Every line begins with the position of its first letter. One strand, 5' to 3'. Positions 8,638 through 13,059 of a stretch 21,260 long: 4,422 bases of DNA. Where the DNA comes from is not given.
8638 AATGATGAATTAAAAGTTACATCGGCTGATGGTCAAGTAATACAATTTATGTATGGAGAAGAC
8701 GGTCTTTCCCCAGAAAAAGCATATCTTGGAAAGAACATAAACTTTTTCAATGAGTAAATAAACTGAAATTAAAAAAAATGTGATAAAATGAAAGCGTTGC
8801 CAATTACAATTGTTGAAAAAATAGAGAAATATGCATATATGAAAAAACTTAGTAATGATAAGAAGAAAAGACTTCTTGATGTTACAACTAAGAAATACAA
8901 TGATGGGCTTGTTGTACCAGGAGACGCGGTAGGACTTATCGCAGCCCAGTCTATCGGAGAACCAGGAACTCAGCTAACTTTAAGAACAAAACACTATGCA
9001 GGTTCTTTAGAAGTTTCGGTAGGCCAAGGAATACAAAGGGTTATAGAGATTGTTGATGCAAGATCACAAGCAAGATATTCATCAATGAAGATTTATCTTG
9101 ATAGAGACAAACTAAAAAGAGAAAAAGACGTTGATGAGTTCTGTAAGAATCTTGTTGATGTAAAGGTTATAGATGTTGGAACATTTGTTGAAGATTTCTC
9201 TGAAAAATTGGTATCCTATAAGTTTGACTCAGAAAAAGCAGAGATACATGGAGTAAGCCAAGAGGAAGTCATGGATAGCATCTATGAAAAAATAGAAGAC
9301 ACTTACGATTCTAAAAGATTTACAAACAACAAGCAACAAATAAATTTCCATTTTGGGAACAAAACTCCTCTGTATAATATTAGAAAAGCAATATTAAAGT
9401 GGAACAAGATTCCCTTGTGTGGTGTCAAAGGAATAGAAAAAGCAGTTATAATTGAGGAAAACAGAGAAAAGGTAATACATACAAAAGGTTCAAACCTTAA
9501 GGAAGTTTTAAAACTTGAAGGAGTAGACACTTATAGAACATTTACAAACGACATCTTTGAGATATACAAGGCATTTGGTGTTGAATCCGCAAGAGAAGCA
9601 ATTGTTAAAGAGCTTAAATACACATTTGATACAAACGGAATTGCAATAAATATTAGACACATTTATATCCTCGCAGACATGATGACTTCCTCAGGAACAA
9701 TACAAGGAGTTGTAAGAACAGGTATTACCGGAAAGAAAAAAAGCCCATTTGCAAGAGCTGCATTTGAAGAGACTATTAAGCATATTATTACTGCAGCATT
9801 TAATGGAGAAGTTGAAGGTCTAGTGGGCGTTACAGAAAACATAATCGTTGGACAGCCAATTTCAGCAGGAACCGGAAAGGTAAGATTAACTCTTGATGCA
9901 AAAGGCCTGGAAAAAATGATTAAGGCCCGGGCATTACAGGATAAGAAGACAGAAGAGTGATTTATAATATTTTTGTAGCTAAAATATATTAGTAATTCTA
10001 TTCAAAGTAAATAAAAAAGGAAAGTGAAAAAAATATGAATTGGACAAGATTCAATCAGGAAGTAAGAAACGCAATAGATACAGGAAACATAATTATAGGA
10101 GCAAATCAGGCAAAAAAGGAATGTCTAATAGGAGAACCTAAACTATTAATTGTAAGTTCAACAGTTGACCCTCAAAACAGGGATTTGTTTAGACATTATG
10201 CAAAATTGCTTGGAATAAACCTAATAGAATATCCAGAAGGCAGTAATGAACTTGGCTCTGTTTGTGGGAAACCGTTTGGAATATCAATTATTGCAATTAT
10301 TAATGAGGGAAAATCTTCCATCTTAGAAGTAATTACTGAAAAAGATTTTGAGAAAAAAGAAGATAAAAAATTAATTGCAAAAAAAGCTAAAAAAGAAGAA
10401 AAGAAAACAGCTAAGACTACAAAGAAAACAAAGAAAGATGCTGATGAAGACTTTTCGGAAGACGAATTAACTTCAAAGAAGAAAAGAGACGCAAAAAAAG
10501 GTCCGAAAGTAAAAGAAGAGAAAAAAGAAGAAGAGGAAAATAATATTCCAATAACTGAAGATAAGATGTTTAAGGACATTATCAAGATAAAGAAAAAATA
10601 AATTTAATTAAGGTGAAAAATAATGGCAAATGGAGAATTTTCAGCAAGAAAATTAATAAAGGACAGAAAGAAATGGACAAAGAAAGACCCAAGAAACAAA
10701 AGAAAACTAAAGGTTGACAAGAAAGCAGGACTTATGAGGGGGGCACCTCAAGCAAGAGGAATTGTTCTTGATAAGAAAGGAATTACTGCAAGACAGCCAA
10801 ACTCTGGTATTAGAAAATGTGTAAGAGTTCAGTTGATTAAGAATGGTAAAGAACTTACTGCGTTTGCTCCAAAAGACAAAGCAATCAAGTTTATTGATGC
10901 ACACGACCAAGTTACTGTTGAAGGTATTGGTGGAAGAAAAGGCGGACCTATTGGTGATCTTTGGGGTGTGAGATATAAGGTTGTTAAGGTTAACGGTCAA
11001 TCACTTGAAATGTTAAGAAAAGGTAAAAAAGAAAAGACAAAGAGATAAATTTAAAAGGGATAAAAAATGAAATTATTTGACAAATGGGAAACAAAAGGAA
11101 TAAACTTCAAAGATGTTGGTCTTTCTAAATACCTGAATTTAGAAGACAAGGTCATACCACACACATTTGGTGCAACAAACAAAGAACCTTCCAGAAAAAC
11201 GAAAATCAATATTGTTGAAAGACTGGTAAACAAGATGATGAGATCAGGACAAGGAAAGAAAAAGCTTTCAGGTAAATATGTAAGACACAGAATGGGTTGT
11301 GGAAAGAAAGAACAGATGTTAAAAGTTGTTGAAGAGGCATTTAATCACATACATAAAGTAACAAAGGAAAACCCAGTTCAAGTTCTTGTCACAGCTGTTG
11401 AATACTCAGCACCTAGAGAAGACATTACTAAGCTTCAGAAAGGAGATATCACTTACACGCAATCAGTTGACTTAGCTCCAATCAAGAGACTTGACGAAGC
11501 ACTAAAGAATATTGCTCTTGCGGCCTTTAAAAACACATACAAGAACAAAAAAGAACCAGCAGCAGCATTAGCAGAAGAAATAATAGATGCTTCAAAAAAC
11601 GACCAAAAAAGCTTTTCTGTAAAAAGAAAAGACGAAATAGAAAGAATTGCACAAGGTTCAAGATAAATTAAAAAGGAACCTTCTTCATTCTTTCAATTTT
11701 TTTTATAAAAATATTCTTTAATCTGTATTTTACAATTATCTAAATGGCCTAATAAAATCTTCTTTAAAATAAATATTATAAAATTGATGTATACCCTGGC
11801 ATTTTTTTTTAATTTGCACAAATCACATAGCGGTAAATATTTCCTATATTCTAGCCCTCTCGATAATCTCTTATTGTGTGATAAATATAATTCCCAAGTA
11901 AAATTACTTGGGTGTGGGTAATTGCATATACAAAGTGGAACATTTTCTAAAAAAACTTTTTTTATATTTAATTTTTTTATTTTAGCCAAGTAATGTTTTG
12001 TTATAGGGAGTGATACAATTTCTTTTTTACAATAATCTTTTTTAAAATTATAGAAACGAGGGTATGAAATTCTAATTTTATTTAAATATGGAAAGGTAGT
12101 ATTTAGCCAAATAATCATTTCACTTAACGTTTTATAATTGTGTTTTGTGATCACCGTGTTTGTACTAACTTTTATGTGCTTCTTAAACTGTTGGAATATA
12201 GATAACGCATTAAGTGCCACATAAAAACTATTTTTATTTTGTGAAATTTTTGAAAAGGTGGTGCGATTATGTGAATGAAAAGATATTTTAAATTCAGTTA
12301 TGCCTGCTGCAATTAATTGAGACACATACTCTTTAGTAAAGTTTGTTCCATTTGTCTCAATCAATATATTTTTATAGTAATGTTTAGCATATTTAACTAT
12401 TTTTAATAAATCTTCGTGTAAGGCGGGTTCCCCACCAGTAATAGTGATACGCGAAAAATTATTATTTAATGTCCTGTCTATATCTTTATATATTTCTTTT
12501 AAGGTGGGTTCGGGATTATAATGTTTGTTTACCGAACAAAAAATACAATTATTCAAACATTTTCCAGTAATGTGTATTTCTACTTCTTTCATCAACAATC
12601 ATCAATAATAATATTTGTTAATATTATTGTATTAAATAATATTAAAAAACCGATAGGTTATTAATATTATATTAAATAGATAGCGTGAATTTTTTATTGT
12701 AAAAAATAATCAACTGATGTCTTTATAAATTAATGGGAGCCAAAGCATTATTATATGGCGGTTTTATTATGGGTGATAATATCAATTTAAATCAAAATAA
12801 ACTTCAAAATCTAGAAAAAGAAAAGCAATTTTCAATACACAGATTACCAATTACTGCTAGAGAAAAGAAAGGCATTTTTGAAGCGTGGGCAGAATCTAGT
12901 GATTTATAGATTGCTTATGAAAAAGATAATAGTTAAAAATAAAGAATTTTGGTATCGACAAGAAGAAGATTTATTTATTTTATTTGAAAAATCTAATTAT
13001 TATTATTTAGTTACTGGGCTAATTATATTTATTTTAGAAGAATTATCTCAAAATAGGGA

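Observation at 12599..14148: Peptide / PqqD-like RRE / radical SAM-SPASM module with a Cys-free candidate substrate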

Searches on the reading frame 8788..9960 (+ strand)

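Call 96: search_protein_families(library=pfam, proteins=[window:8788-9960:+], max_evalue=0.00001)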
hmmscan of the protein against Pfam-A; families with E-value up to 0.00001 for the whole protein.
window:8788-9960:+ (390 aa): 1 family
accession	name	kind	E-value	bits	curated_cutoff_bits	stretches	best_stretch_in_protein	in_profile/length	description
PF04998.22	RNA_pol_Rpb1_5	-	4.3e-48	164.5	28.5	1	33-319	59-265/267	RNA polymerase Rpb1, domain 5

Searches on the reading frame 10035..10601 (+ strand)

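Call 96: search_protein_families(library=pfam, proteins=[window:10035-10601:+], max_evalue=0.00001)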
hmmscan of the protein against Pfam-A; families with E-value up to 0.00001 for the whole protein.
window:10035-10601:+ (188 aa): 1 family
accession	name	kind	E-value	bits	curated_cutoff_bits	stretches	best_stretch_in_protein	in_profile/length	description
PF01248.31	Ribosomal_L7Ae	-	8.8e-13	48.2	22.1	1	6-97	3-94/95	Ribosomal protein L7Ae/L30e/S12e/Gadd45 family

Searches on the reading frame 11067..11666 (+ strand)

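Call 96: search_protein_families(library=pfam, proteins=[window:11067-11666:+], max_evalue=0.00001)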
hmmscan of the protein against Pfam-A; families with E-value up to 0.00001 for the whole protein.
window:11067-11666:+ (199 aa): 1 family
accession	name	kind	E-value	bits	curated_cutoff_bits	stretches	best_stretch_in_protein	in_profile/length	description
PF00177.27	Ribosomal_S7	-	2.2e-32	112.2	24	1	25-199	7-148/148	Ribosomal protein S7p/S5e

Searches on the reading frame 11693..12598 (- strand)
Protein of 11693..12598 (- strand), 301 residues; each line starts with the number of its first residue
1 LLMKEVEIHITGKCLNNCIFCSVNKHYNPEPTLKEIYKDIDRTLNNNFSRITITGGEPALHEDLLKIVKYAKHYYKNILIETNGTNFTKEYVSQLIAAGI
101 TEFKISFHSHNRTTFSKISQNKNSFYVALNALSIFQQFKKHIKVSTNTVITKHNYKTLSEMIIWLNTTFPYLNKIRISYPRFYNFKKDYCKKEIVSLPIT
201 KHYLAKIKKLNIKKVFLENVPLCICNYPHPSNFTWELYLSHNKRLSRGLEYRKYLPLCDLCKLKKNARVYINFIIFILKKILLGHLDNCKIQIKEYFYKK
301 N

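Call 5: search_protein_families(library=pfam, proteins=[window:11693-12598:-], max_evalue=0.1)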
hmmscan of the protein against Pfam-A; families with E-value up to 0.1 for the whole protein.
window:11693-12598:- (301 aa): 4 families
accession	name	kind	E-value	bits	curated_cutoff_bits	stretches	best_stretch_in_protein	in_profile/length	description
PF04055.27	Radical_SAM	-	5.6e-20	72.6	29.5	1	9-162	2-163/166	Radical SAM superfamily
PF19238.5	Radical_SAM_2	-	0.00012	22.2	26.7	0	85-172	62-148/151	Radical SAM-like domain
PF13353.11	Fer4_12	-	0.0025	18.5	22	1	17-89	18-96/137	4Fe-4S single cluster domain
PF05326.17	SVA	-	0.039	14.4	23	0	208-258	72-121/124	Seminal vesicle autoantigen (SVA)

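Call 6: search_protein_families(library=ncbifam, proteins=[window:11693-12598:-], max_evalue=0.1)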
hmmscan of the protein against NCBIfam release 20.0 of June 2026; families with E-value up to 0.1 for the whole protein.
window:11693-12598:- (301 aa): 58 families (the best 25 are shown)
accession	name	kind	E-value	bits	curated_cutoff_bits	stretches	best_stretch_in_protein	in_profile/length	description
TIGR03977.1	rSAM_pair_HxsC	equivalog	7.4e-23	80.9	267.9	1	8-265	29-283/292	His-Xaa-Ser system radical SAM maturase HxsC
TIGR02666.1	moaA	equivalog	2.6e-20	72.7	284.05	1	4-165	10-180/336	GTP 3',8-cyclase MoaA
TIGR02668.1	moaA_archaeal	equivalog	4.8e-20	71.7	325.25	1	4-166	10-174/303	GTP 3',8-cyclase MoaA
NF038332.1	rSAM_rare_HxsC4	exception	1.1e-18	67.5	500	1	5-165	15-181/335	radical SAM protein HxsC4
NF001199.0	PRK00164.2-1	equivalog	1e-17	64.3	231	1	5-209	13-219/308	GTP 3',8-cyclase MoaA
NF038283.1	viperin_w_prok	equivalog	2.1e-17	63.2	180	1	5-162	3-175/281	viperin family antiviral radical SAM protein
NF045702.1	rSAM_GDGT_ether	equivalog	2.6e-16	59.3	450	1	7-163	89-251/486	tetraether lipid synthase Tes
TIGR04317.1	W_rSAM_matur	equivalog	7.5e-16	58.2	380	1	3-166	3-172/349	tungsten cofactor oxidoreductase radical SAM maturase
TIGR04051.1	rSAM_NirJ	equivalog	9.3e-15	54.4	515.45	1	16-164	17-162/354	heme d1 biosynthesis radical SAM protein NirJ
TIGR04545.1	rSAM_ahbD_hemeb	equivalog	1.7e-14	54.1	500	1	9-162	5-159/339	heme b synthase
NF045646.2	rSAM_Se_TrsS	equivalog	2.4e-14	52.7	490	1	8-174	90-260/441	radical SAM (seleno)protein TrsS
TIGR04054.1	rSAM_NirJ1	equivalog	1.9e-13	49.8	650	1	10-162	42-194/387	putative heme d1 biosynthesis radical SAM protein NirJ1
TIGR04055.1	rSAM_NirJ2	equivalog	4.9e-13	49.3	500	1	10-159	6-155/326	putative heme d1 biosynthesis radical SAM protein NirJ2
NF050035.1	rSAM_WgK_link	exception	8.2e-13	48.1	650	1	6-162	11-168/367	radical SAM/SPASM peptide maturase WgkB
TIGR04053.2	TIGR04053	equivalog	1.1e-12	47.9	395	1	14-165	18-173/366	TIGR04053 family radical SAM/SPASM domain-containing protein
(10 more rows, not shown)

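Call 61: search_protein_families(library=padloc, proteins=[window:11693-12598:-], max_evalue=0.01)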
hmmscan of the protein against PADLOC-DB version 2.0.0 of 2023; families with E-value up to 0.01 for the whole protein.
window:11693-12598:- (301 aa): 3 families
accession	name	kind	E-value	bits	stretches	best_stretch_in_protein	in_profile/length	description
PDLC02903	pVip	-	5.4e-22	76.5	1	6-164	2-160/257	Viperins not associated with kinases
PDLC02904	pVip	-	2.5e-16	58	1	7-162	6-162/262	Viperins associated with kinases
PDLC02905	pVip-kinase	-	2.4e-07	28.3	1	6-162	184-350/474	Viperin-kinase fusion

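Call 75: search_solved_structures(query=window:11693-12598:-, max_evalue=0.0001)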
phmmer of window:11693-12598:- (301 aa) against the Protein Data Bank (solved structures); distinct sequences matched with E-value up to 0.0001: 7.
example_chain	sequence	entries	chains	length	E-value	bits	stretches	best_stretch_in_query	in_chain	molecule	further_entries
8wm2_A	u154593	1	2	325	4.9e-07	32.8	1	8-108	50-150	Fe-S radical SAM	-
6efn_A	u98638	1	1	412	8.2e-06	28.8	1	8-159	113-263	Sporulation killing factor maturation protein SkfB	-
6b4c_A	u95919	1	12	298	9.5e-06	28.5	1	6-171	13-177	Viperin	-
9dfw_A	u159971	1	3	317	1.1e-05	28.4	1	6-171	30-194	Radical SAM core domain-containing protein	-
9dgw_A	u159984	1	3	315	1.1e-05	28.4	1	6-171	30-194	Radical SAM core domain-containing protein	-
7n7i_A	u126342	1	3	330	1.2e-05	28.2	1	6-171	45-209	Viperin-like enzyme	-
9dfu_A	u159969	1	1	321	6.8e-05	25.7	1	5-165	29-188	Radical SAM core domain-containing protein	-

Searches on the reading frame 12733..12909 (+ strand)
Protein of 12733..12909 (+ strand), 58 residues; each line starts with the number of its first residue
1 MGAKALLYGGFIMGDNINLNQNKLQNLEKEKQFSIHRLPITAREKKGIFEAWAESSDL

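Call 5: search_protein_families(library=pfam, proteins=[window:12733-12909:+], max_evalue=0.1)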
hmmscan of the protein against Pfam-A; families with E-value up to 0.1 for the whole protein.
window:12733-12909:+ (58 aa): 0 families

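Call 6: search_protein_families(library=ncbifam, proteins=[window:12733-12909:+], max_evalue=0.1)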
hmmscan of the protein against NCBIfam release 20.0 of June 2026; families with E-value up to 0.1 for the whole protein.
window:12733-12909:+ (58 aa): 0 families
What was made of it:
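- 12769..12909 (+): Precursor peptide, 46 aa: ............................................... I infer a leader with the motif I-x-x-[LF]-P and a core I-x-E-x-W-x-E. It has no cysteine. It matches no Pfam or NCBIfam family (calls 5, 6).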
